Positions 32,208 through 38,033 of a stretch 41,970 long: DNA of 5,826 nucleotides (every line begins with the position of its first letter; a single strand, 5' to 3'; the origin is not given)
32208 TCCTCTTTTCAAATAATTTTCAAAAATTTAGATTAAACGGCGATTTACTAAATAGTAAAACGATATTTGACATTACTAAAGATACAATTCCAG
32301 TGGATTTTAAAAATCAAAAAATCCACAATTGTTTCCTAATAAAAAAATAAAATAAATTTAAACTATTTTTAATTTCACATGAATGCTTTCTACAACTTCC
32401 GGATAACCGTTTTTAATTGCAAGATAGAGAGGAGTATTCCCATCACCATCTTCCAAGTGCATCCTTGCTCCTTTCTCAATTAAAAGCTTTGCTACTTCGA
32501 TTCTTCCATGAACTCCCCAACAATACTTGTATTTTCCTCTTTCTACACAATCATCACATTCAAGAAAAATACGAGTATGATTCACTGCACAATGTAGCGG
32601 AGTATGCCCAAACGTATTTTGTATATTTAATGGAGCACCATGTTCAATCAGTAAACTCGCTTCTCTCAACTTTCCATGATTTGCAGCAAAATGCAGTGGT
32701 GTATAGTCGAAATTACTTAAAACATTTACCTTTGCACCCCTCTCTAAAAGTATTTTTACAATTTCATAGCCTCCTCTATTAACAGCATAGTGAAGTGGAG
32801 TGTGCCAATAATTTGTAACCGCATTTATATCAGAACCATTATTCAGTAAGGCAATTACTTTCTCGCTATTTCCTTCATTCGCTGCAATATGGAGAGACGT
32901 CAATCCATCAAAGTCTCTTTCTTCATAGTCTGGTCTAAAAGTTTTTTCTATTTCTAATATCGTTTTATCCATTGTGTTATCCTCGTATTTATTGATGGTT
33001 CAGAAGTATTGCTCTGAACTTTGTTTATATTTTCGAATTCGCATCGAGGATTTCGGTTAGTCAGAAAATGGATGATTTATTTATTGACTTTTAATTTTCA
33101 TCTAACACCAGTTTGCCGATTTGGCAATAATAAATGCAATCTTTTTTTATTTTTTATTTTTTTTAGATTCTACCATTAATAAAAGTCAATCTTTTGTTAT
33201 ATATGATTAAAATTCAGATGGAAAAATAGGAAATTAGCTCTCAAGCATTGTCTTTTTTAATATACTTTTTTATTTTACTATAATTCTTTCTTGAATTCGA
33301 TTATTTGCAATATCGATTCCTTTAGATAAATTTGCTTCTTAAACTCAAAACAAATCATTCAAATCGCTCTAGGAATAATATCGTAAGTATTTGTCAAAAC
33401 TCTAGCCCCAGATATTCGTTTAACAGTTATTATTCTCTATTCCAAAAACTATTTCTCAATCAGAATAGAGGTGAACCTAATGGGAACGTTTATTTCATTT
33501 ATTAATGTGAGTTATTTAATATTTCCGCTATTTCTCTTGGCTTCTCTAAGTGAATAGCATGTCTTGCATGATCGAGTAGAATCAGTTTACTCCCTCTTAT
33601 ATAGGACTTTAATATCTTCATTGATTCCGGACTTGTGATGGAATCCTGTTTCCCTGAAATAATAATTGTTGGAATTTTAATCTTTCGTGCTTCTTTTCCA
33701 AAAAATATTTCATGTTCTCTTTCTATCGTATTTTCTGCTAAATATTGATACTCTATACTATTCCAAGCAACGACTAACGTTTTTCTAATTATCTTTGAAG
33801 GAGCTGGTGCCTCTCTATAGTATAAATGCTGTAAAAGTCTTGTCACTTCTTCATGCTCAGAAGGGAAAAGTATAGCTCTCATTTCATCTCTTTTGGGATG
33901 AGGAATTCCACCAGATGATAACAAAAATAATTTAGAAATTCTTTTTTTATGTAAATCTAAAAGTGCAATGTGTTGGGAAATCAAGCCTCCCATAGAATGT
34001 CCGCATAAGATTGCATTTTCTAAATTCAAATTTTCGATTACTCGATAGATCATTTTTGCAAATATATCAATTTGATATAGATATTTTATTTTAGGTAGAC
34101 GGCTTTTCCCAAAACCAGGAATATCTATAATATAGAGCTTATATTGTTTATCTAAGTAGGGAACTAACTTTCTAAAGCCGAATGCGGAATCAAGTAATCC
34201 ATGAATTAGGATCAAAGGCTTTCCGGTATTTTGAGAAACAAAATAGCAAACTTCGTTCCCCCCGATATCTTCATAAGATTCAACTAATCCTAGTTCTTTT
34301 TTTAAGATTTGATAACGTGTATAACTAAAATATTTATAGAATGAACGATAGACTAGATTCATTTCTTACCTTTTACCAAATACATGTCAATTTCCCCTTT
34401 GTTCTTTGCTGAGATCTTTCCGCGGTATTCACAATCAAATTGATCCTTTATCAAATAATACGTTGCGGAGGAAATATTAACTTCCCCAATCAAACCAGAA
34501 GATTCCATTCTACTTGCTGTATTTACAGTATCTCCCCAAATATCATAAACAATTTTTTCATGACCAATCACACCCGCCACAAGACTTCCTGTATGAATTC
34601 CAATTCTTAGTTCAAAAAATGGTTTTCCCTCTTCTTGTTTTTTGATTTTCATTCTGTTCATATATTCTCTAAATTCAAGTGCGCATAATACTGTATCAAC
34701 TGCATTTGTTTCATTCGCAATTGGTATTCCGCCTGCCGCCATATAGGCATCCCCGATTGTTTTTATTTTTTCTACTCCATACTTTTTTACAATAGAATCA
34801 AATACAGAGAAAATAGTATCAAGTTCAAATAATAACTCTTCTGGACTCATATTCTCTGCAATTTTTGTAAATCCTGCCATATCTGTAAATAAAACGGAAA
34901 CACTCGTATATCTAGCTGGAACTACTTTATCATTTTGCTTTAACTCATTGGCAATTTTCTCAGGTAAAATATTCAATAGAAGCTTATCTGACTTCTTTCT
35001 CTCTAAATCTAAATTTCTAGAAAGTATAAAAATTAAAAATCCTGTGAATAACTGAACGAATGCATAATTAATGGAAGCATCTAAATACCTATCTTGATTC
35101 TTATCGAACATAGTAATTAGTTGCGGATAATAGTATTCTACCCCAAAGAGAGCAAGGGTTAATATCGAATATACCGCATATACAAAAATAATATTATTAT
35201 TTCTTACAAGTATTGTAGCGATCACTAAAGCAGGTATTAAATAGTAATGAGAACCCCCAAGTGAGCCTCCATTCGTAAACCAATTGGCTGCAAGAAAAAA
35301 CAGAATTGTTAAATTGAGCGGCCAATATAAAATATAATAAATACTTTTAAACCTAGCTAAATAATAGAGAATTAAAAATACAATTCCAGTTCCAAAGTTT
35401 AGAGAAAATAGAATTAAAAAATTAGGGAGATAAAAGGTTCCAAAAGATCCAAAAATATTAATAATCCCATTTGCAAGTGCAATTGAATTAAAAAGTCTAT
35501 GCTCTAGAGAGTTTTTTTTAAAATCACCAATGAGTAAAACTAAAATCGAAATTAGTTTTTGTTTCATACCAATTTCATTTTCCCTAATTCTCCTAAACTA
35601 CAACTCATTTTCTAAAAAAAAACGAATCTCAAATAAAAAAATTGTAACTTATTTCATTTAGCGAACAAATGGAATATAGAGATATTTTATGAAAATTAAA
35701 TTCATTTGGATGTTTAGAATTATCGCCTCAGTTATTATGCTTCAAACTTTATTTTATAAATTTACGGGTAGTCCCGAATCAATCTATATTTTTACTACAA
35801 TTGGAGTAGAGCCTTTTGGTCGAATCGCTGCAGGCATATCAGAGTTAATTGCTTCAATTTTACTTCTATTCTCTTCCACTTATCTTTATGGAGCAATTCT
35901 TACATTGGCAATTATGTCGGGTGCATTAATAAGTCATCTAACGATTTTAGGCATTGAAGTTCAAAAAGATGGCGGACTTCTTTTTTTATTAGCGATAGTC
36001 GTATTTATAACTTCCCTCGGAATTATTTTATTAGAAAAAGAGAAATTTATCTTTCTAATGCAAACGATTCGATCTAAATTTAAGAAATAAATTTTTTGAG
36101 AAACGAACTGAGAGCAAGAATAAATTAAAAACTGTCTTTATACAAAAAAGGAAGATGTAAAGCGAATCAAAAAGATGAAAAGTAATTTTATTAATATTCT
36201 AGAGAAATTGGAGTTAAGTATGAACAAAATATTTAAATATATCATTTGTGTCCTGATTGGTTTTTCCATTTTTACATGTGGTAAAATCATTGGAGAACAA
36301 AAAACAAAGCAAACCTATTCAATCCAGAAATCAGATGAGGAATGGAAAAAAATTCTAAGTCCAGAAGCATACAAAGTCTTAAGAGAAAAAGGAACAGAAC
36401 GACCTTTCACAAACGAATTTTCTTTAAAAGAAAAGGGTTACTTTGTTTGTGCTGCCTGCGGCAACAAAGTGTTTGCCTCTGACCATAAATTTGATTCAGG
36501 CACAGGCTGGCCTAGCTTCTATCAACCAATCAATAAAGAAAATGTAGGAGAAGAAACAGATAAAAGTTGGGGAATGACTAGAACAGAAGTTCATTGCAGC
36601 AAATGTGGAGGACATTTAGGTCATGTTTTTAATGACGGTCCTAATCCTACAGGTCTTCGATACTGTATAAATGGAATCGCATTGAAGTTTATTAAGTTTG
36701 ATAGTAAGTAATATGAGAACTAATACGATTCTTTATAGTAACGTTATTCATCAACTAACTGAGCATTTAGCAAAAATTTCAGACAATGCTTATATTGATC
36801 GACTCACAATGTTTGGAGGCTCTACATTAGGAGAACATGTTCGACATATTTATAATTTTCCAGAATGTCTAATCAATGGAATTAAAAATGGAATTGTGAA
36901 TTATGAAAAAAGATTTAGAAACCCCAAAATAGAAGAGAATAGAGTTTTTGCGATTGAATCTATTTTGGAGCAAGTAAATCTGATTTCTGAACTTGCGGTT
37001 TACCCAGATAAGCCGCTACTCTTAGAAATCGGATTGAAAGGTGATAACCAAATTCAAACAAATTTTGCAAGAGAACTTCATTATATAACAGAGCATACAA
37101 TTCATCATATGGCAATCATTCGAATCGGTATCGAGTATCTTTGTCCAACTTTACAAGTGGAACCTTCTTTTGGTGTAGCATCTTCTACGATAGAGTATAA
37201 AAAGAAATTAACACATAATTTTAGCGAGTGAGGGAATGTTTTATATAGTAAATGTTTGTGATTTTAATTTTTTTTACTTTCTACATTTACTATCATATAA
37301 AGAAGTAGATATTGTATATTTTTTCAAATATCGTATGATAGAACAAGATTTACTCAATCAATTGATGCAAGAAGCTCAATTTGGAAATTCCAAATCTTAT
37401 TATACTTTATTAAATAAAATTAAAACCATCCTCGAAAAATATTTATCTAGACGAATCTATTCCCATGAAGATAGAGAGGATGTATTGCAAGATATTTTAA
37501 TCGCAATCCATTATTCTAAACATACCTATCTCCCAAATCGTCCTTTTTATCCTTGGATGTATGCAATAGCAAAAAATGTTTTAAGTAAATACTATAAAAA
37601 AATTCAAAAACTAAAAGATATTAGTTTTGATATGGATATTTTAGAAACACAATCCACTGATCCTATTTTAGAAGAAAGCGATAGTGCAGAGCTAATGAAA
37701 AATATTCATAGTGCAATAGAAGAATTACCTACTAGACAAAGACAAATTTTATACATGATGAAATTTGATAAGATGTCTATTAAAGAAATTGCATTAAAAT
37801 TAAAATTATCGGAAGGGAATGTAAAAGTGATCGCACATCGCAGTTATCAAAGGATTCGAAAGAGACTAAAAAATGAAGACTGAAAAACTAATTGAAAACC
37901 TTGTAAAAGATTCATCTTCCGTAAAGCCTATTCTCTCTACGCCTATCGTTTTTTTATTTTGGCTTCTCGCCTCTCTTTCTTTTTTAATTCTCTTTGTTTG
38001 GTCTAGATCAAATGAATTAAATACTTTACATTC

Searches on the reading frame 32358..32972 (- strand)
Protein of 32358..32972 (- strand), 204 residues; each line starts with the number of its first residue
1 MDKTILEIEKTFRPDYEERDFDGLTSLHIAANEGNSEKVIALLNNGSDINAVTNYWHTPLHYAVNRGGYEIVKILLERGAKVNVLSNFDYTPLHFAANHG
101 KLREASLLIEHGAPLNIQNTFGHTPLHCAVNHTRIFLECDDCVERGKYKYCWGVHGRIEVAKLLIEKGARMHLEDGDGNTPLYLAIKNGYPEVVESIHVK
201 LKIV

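Call 9: search_protein_families(library=pfam, max_evalue=0.01, proteins=[window:32358-32972:-])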
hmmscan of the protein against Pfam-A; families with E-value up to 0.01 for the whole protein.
window:32358-32972:- (204 aa): 6 families
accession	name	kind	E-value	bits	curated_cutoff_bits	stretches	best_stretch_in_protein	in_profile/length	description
PF00023.36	Ank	-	1.7e-37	125.8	21.1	4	57-85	3-31/33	Ankyrin repeat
PF12796.13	Ank_2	-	1.8e-34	118.6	27.3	3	19-84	25-88/90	Ankyrin repeats (3 copies)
PF13857.12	Ank_5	-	3.8e-31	107.2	27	4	75-127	1-54/56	Ankyrin repeats (many copies)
PF13637.12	Ank_4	-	3e-30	104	22.7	4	93-132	1-40/50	Ankyrin repeats (many copies)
PF13606.12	Ank_3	-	4.9e-29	97.2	22.3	3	58-84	4-30/30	Ankyrin repeat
PF24521.3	Ank_KRIT1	-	4.6e-05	23.6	80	0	26-79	21-69/149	KRIT1 ankyrin-repeats domain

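Call 10: search_protein_families(library=ncbifam, max_evalue=0.01, proteins=[window:32358-32972:-])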
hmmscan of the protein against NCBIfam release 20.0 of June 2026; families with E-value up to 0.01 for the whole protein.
window:32358-32972:- (204 aa): 9 families
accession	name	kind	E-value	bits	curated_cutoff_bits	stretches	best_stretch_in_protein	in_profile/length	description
NF043029.1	T4SS_AnkY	equivalog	6.7e-21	74.3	600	3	24-97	459-532/543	Dot/Icm T4SS effector AnkY/LegA9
NF043023.1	T4SS_AnkH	equivalog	6e-15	54.9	600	2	17-84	59-126/467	Dot/Icm T4SS effector AnkH/LegA3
NF041931.2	MzaA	equivalog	1.9e-13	50.2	800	2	60-132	6-78/726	MZA anti-phage system associated sigma-70 family RNA polymerase sigma factor MzaA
TIGR00870.1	trp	subfamily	2.1e-12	46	498.75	1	57-84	132-159/747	transient-receptor-potential calcium channel protein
NF043022.1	T4SS_AnkG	equivalog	5e-11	42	500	2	57-133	366-447/455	Dot/Icm T4SS effector AnkG/AnkZ/LegA7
NF043028.1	T4SS_AnkX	equivalog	2.5e-10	39.2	1400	1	27-137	552-672/938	Dot/Icm T4SS effector AnkN/AnkX/LegA8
NF043019.1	T4SS_AnkC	equivalog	3.2e-10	39.5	450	1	9-119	113-232/459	Dot/Icm T4SS effector AnkC/LegA12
NF043024.1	T4SS_AnkI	equivalog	1e-07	31.1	550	0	90-130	242-283/439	Dot/Icm T4SS effector AnkI/LegAS4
NF043021.1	T4SS_AnkF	equivalog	1.4e-05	23.6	1000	1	53-150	581-664/917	Dot/Icm T4SS effector AnkF/LegA14/Ceg31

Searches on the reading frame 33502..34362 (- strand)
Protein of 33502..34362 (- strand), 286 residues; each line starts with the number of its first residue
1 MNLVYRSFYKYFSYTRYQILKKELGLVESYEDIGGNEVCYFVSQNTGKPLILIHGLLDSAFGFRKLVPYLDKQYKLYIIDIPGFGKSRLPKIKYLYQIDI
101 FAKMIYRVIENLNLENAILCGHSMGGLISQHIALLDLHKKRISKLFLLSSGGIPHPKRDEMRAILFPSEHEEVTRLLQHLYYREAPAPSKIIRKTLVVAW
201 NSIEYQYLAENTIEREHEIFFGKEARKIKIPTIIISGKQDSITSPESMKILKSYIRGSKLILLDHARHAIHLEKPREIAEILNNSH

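Call 9: search_protein_families(library=pfam, max_evalue=0.01, proteins=[window:33502-34362:-])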
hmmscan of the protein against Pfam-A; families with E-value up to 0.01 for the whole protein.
window:33502-34362:- (286 aa): 10 families
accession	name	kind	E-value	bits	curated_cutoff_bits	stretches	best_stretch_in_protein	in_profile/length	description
PF00561.26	Abhydrolase_1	-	1.8e-29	103.6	25.8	1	48-275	1-245/245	alpha/beta hydrolase fold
PF12146.15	Hydrolase_4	-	1.6e-17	64.1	27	1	50-274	7-238/239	Serine aminopeptidase, S33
PF12697.13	Abhydrolase_6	-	9.9e-14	53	26.3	1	50-280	1-216/217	Alpha/beta hydrolase family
PF07819.20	PGAP1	-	3.4e-05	24.1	24.3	1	112-150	88-127/233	PGAP1-like alpha/beta domain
PF00975.26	Thioesterase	-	0.00024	21.8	26.4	1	49-159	2-110/226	Thioesterase domain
PF12695.13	Abhydrolase_5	-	0.00033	20.9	27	1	106-161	47-96/164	Alpha/beta hydrolase family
PF03959.19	FSH1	-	0.002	18.3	21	1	121-265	107-195/211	Serine hydrolase (FSH1)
PF20408.4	Abhydrolase_11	-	0.0024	18.1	27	0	99-162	62-119/193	Alpha/beta hydrolase domain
PF06821.19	Ser_hydrolase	-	0.0034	17.8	22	0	115-153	55-93/172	Serine hydrolase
PF10230.15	LIDHydrolase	-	0.0074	16.5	27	0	97-148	64-116/262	Lipid-droplet associated hydrolase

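Call 10: search_protein_families(library=ncbifam, max_evalue=0.01, proteins=[window:33502-34362:-])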
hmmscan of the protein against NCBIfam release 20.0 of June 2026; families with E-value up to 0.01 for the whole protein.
window:33502-34362:- (286 aa): 32 families (the best 25 are shown)
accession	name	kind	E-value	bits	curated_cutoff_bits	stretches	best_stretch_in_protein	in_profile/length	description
NF050089.1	i_nPHAscl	equivalog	7.3e-24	84.3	300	2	35-153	6-120/288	intracellular short-chain-length polyhydroxyalkanoate depolymerase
NF011457.0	PRK14875.1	equivalog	8.6e-24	84.2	307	1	24-284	108-367/372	acetoin dehydrogenase dihydrolipoyllysine-residue acetyltransferase subunit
NF051488.1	bifunc_PcaDC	exception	1.3e-23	83.8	390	1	47-283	12-247/375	bifunctional 3-oxoadipate enol-lactonase/4-carboxymuconolactone decarboxylase PcaDC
TIGR02427.1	protocat_pcaD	equivalog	2.5e-22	79.5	255.85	2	44-149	8-111/251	3-oxoadipate enol-lactonase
TIGR03695.1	menH_SHCHC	equivalog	2.7e-21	76.1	208.55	2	48-155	3-110/252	2-succinyl-6-hydroxy-2,4-cyclohexadiene-1-carboxylate synthase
TIGR01738.1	bioH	equivalog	6.3e-20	71.8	206.95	1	48-283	5-242/245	pimeloyl-ACP methyl ester esterase BioH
TIGR03056.1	bchO_mg_che_rel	equivalog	9.7e-18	64.1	172.55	1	45-134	26-114/278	alpha/beta fold hydrolase BchO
NF058580.1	lipase_V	equivalog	6.9e-17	61.9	300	1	44-272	22-224/230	EstV family lipase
NF045945.1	ProImpepLactob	equivalog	4.2e-15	56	400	2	44-150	24-131/293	proline iminopeptidase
NF051487.1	bifunc_PcaCD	exception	8.9e-15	54.7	430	1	46-283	171-408/413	bifunctional 4-carboxymuconolactone decarboxylase/3-oxoadipate enol-lactonase PcaCD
NF045632.1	hydroxlase_HsaD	equivalog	5e-14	51.9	400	1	42-281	29-283/290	4,5:9,10-diseco-3-hydroxy-5,9,17-trioxoandrosta-1(10),2-diene-4-oate hydrolase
TIGR01250.1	pro_imino_pep_2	subfamily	6.9e-14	52.1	167.65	2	28-134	4-115/288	proline iminopeptidase-family hydrolase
NF002938.0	PRK03592.1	equivalog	7.4e-14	51.8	241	1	31-145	15-124/298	haloalkane dehalogenase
NF052610.1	macro_16_ester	equivalog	1.4e-13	50.9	420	2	223-280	217-274/281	alpha/beta fold macrolide esterase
NF002043.0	PRK00870.1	subfamily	1.6e-13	50.8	265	1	44-159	43-156/302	haloalkane dehalogenase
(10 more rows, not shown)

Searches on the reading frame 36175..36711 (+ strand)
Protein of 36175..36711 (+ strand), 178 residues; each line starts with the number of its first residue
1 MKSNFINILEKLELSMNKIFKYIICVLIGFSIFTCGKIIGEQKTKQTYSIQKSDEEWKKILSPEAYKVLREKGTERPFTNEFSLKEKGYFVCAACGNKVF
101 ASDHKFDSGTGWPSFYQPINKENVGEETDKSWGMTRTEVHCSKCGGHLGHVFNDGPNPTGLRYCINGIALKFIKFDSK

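Call 61: search_protein_families(library=pfam, max_evalue=0.001, proteins=[window:36175-36711:+])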
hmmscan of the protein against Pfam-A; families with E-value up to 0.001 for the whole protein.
window:36175-36711:+ (178 aa): 2 families
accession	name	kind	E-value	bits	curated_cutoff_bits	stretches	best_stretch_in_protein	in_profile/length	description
PF01641.26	SelR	-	2.3e-50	169.9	24.9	1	61-173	1-115/116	SelR domain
PF24046.1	At4g08330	-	2.9e-05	24.5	27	0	129-158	67-98/129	At4g08330 beta-tent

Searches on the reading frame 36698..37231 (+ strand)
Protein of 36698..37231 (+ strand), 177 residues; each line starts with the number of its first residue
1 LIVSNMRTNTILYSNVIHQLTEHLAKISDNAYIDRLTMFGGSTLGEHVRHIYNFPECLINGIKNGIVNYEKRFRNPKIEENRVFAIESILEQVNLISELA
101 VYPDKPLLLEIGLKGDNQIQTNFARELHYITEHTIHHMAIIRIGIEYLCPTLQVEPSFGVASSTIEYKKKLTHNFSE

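Call 61: search_protein_families(library=pfam, max_evalue=0.001, proteins=[window:36698-37231:+])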
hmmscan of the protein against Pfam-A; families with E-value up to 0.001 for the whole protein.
window:36698-37231:+ (177 aa): 1 family
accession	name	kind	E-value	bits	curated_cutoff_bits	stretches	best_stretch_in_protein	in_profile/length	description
PF12867.12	DinB_2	-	0.00022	22.1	24.8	1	16-141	5-128/128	DinB superfamily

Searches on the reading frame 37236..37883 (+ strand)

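Call 61: search_protein_families(library=pfam, max_evalue=0.001, proteins=[window:37236-37883:+])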
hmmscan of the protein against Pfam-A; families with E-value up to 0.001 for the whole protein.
window:37236-37883:+ (215 aa): 4 families
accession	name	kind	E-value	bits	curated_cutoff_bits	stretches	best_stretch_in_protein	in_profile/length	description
PF08281.18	Sigma70_r4_2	-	6.3e-14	51.8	25.7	1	156-206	3-53/54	Sigma-70, region 4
PF04545.22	Sigma70_r4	-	7.4e-12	45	24.1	1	160-209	1-50/50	Sigma-70, region 4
PF04542.20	Sigma70_r2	-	4.5e-07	30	24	1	66-123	9-68/71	Sigma-70 region 2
PF07638.17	Sigma70_ECF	-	0.0001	22.7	21.1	0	146-213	118-181/185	ECF sigma factor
